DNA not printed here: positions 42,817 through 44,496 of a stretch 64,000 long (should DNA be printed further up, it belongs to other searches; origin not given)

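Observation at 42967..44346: Imidazolonepropionase (HutI) carrying an N-terminal ClpX-type zinc ribbon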

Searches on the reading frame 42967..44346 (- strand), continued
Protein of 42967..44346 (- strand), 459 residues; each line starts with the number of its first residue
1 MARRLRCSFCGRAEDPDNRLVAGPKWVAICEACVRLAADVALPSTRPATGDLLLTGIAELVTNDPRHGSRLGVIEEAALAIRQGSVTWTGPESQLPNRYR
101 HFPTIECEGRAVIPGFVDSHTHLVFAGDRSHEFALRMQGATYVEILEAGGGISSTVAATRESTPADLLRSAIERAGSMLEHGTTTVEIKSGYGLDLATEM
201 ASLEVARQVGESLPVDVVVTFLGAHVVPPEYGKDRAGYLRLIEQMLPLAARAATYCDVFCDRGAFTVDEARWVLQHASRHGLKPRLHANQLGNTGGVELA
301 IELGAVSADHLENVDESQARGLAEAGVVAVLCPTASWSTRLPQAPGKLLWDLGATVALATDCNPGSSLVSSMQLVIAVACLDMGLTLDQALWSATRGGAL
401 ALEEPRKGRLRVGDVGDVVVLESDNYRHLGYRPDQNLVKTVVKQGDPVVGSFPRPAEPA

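Call 25: predict_structure(alignment_id=A1)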
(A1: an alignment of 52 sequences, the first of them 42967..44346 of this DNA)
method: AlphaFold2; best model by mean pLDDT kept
length: 459 residues; sequences in the alignment: 52
mean_pLDDT: 89.8   pTM: 0.84
mean pLDDT of the five models: 89.8, 89.2, 88.9, 87.8, 86.9
residues with pLDDT >= 90: 326; 70-90: 102; 50-70: 15; < 50: 16
segments of 3 or more residues with pLDDT < 50: 41-46, 451-459
pLDDT, mean of each block of 10 residues (from residue 1): 74 82 80 72 55 98 88 97 97 97 96 96 93 90 86 92 97 95 95 92 96 93 82 92 96 95 92 98 95 95 96 97 96 92 95 95 85 97 96 84 81 96 97 94 88 33
secondary structure, 60 per line:
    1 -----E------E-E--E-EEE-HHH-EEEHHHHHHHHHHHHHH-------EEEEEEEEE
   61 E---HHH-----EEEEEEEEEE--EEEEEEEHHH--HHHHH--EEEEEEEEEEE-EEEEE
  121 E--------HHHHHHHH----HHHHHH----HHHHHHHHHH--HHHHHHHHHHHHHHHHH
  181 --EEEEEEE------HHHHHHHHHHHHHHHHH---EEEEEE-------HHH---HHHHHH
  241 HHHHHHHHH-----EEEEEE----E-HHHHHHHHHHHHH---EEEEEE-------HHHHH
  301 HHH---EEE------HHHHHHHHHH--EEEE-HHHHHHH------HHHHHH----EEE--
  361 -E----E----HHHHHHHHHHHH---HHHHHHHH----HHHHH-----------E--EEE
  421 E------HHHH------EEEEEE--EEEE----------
elements in order: E20-22 E28-30 H31-44 E52-61 E73-82 E85-91 H97-101 E104-114 E116-121 H130-137 H142-147 H152-161 H164-180 E183-189 H196-212 E216-221 H235-249 E255-260 H267-279 E283-288 H296-303 E307-309 H316-325 E328-331 H333-339 H346-351 E356-358 H372-383 H387-394 H399-403 E418-421 H428-431 E438-443 E446-449

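Call 32: search_solved_structures(query=window:42967-44346:-, max_evalue=1e-20, show_alignments=1)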
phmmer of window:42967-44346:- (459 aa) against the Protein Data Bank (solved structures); distinct sequences matched with E-value up to 1e-20: 4.
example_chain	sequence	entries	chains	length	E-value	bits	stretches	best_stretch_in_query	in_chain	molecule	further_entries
2bb0_A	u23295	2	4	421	1.9e-84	287.5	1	51-449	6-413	Imidazolonepropionase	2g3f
2gok_A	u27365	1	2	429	5.6e-81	276.1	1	48-441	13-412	Imidazolonepropionase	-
2puz_A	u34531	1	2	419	7.4e-81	275.7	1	54-439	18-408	Imidazolonepropionase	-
2oof_A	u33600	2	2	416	2.1e-75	257.7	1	71-442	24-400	4-imidazolone-5-propanoate amidohydrolase | Imidazolonepropionase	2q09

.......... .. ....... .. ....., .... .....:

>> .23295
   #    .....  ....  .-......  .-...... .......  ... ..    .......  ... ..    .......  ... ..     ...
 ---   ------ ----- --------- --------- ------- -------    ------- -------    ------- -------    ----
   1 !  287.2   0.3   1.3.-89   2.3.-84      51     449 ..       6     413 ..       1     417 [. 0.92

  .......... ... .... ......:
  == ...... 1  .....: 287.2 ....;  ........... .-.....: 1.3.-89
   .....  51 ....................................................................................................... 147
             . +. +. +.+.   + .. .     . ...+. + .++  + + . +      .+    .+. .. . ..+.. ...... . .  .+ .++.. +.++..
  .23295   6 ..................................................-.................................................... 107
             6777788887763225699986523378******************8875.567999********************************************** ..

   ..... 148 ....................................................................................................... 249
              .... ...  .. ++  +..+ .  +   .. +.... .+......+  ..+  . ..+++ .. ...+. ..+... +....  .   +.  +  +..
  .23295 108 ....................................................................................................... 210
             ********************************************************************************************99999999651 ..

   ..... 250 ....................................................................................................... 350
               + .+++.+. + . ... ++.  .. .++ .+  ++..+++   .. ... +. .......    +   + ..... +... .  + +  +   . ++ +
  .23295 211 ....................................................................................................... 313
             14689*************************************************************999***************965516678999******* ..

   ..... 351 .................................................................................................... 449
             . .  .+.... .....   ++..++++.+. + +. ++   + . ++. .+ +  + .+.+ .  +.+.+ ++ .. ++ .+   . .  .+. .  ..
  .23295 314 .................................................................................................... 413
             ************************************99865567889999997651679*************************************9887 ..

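Call 34: find_related_loci(query=window:42967-44346:-, collection=genome_contigs, flank=6000)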
Query window:42967-44346:- (459 aa) in genome_contigs; peptide patterns used: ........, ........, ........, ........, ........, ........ (x = any residue, [..] = any of these).
340 stretches matched a pattern; 265 encode a relative of the query (tblastn E <= 1e-3); the best 80 are kept; 80 distinct loci.
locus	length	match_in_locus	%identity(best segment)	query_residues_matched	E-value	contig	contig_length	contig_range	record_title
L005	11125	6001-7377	88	1-459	0e+0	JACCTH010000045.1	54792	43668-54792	MAG: Acidimicrobiia bacterium isolate MGR_bin69 SD2897-2912_k127_1019530, whole genome shotgun sequence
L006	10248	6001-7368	77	1-455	0e+0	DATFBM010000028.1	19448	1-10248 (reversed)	MAG TPA_asm: Acidimicrobiia bacterium isolate SMAG_U8528 k141_1535068, whole genome shotgun sequence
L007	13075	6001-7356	77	1-452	0e+0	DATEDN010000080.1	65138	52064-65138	MAG TPA_asm: Acidimicrobiia bacterium isolate SMAG_U8708 k141_1309904, whole genome shotgun sequence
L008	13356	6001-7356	76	1-452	0e+0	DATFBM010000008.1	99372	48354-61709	MAG TPA_asm: Acidimicrobiia bacterium isolate SMAG_U8528 k141_566507, whole genome shotgun sequence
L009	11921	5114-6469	76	1-452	0e+0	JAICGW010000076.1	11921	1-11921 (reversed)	MAG: Acidimicrobiia bacterium isolate CK_bin.25 k141_3038675_length_11921_cov_17.3343, whole genome shotgun sequence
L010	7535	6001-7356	76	1-452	0e+0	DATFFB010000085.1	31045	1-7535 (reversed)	MAG TPA_asm: Acidimicrobiia bacterium isolate SMAG_U8623 k141_2020653, whole genome shotgun sequence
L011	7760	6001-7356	76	1-452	0e+0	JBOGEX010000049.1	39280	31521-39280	MAG: Acidimicrobiia bacterium isolate M3-S_metawrap_bin.203 k127_284529, whole genome shotgun sequence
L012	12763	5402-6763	72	1-453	0e+0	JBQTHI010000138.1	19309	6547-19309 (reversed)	MAG: Actinomycetota bacterium isolate SAW185 c_000000249554, whole genome shotgun sequence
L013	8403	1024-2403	69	1-456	0e+0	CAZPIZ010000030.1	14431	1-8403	MAG TPA_asm: uncultured Acidimicrobiaceae bacterium isolate SRP136066_co1_254 genome assembly, contig: NODE_4752_length_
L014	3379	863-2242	70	1-459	0e+0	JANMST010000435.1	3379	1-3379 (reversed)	MAG: Acidimicrobiia bacterium isolate SOY_29_metabat_354 SOY_29_k141_3692542, whole genome shotgun sequence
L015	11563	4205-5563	69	1-452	0e+0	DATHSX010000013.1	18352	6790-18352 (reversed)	MAG TPA_asm: Acidimicrobiia bacterium isolate SMAG_U16062 k141_913, whole genome shotgun sequence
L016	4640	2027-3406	69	1-459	0e+0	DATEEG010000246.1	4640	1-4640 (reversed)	MAG TPA_asm: Acidimicrobiia bacterium isolate SMAG_U8727 k141_2332842, whole genome shotgun sequence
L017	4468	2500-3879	67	1-459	0e+0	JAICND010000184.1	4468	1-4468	MAG: Acidimicrobiia bacterium isolate OF_bin.28 k141_3896946_length_4468_cov_6.0000, whole genome shotgun sequence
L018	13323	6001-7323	68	1-440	0e+0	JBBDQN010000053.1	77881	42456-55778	MAG: Acidimicrobiia bacterium isolate LejiaC_62_17 Lejia_C_769_length_77881_cov_10, whole genome shotgun sequence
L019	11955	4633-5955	68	1-440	0e+0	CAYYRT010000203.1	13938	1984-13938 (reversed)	MAG TPA_asm: uncultured Acidimicrobiaceae bacterium isolate binchicken_co31_95 genome assembly, contig: k141_791623, who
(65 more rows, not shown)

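Call 42: find_encoding_contigs(protein=P0048, flank=3000, max_places=1)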
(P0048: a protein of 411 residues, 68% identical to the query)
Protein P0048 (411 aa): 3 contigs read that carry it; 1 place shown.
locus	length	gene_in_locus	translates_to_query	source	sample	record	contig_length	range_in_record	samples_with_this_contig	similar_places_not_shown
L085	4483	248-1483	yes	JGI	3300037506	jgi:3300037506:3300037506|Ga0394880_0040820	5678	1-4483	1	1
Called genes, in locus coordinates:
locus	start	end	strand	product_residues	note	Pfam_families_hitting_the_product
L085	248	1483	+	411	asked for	PF01979:Amidohydro_1, PF07969:Amidohydro_3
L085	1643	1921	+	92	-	PF00216:Bac_DNA_binding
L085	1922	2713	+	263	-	PF03009:GDPD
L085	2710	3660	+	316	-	PF00005:ABC_tran, PF08352:oligo_HPY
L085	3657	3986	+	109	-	PF05593:RHS_repeat (faint)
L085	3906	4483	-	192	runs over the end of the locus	PF00872:Transposase_mut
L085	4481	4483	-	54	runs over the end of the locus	PF00872:Transposase_mut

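Call 43: find_encoding_contigs(protein=P0054, flank=3000, max_places=1)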
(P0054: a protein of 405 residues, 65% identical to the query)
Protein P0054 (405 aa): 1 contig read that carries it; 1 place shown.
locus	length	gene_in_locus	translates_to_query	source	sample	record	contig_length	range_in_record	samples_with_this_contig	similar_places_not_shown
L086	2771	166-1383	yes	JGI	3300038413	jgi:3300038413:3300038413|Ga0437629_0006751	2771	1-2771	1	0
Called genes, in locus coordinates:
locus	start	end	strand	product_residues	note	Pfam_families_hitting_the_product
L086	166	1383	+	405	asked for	PF07969:Amidohydro_3 (weak), PF01979:Amidohydro_1, PF07969:Amidohydro_3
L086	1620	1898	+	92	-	PF00216:Bac_DNA_binding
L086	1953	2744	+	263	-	PF03009:GDPD, PF13653:GDPD_2 (faint)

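Call 47: list_cluster_members(proteins=[window:42967-44346:-, P0121, P0126, P0133, P0147, P0157, P0148, P0156, P0181, P0174])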
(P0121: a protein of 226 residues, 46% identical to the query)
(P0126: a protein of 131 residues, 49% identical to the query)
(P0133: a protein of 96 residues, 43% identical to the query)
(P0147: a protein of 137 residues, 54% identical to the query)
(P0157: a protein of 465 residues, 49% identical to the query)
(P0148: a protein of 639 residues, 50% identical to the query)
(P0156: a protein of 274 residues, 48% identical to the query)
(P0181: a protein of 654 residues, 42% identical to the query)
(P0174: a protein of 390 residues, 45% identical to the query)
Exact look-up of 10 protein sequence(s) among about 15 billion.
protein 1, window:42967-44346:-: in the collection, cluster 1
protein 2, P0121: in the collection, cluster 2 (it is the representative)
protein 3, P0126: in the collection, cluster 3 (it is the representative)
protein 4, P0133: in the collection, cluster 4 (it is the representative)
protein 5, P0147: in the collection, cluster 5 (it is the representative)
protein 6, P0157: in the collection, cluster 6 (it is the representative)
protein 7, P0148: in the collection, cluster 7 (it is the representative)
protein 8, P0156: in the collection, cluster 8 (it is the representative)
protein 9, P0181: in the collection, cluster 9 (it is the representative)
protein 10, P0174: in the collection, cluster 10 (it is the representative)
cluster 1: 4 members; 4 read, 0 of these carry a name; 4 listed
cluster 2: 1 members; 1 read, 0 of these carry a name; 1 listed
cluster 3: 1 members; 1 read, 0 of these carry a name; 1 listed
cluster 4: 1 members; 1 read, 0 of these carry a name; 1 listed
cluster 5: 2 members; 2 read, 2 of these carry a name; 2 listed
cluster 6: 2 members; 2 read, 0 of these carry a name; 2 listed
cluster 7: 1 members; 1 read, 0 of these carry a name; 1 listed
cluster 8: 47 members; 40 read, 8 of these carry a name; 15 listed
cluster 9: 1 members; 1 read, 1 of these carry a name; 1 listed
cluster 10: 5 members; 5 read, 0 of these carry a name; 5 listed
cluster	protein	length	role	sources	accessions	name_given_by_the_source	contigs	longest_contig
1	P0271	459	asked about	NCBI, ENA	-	-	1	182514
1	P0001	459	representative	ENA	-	-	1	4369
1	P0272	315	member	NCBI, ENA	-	-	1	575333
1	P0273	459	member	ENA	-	-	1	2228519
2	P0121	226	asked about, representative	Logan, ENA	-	-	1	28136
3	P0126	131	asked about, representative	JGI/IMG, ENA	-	-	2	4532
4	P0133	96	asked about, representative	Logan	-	-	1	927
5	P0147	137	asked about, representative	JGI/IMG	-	ATP-dependent protease Clp ATPase subunit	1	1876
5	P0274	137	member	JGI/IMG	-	ATP-dependent protease Clp ATPase subunit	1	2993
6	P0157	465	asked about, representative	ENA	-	-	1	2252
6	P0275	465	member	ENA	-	-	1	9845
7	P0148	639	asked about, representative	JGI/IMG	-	-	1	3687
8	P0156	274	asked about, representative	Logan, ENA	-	-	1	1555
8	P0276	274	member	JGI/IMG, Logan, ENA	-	ribosomal protein L37AE/L43A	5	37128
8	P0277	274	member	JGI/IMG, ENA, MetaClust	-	\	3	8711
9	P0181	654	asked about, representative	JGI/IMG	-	tetratricopeptide (TPR) repeat protein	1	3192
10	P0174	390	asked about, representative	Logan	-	-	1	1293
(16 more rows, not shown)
